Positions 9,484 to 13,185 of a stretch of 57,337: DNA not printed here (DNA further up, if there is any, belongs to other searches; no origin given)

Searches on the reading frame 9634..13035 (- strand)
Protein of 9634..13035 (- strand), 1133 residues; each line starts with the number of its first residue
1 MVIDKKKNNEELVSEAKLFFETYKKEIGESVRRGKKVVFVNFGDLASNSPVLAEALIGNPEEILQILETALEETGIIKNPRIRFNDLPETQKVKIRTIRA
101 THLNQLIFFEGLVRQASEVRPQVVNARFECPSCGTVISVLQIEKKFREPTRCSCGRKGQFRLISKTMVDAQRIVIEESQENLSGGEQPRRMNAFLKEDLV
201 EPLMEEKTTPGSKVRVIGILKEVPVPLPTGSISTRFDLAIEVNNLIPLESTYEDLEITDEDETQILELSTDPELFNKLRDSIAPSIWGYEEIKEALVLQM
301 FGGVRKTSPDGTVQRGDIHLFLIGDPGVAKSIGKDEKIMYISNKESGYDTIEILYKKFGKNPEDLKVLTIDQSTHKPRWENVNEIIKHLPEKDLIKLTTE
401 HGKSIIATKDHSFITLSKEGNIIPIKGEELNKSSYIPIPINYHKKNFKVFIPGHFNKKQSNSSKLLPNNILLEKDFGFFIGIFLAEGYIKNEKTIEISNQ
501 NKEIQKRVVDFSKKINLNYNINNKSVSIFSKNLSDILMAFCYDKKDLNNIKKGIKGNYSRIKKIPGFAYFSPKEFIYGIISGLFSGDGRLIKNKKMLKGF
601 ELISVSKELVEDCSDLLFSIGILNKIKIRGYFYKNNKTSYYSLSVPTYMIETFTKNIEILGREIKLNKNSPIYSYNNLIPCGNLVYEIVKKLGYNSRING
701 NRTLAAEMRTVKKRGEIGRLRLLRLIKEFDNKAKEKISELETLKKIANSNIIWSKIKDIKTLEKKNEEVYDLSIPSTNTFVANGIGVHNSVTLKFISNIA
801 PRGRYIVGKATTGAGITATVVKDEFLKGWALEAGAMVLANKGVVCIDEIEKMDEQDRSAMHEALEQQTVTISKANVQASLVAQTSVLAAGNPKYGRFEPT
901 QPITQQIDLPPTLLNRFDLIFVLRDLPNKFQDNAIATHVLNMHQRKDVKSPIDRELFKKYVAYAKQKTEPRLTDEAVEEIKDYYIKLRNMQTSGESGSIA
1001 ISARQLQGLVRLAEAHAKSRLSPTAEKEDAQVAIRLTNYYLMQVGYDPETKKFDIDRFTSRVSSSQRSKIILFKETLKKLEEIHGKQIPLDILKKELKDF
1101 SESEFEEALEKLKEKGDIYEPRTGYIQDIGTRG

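Call 70: search_protein_families(library=pfam, proteins=[window:9634-13035:-], max_evalue=0.0001)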
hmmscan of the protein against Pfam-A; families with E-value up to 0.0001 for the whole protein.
window:9634-13035:- (1133 aa): 8 families
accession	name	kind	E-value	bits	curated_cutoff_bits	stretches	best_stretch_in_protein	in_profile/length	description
PF00493.29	MCM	-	2.4e-83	279.1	23.3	2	777-943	58-224/224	MCM P-loop domain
PF17855.7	MCM_lid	-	5e-25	88.2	27.4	1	955-1038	1-84/87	MCM AAA-lid domain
PF17207.9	MCM_OB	-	6.9e-25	87.7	24.8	1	94-223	1-125/126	MCM OB domain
PF14890.11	Intein_splicing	-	2.3e-23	83.2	35.8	1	351-789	12-155/155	Intein splicing domain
PF14528.11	LAGLIDADG_3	-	6.8e-13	49.1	22.5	1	575-657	2-81/82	LAGLIDADG-like domain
PF21120.3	MCM_WH_arc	-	6.8e-09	36.1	26.1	1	1069-1126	2-62/63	Archaeal MCM, winged-helix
PF01078.27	Mg_chelatase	-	1.3e-07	31.7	20.3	1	831-893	97-159/207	Magnesium chelatase, subunit ChlI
PF14551.11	MCM_N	-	4e-07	30.8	24.9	1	22-74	20-72/95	MCM N-terminal domain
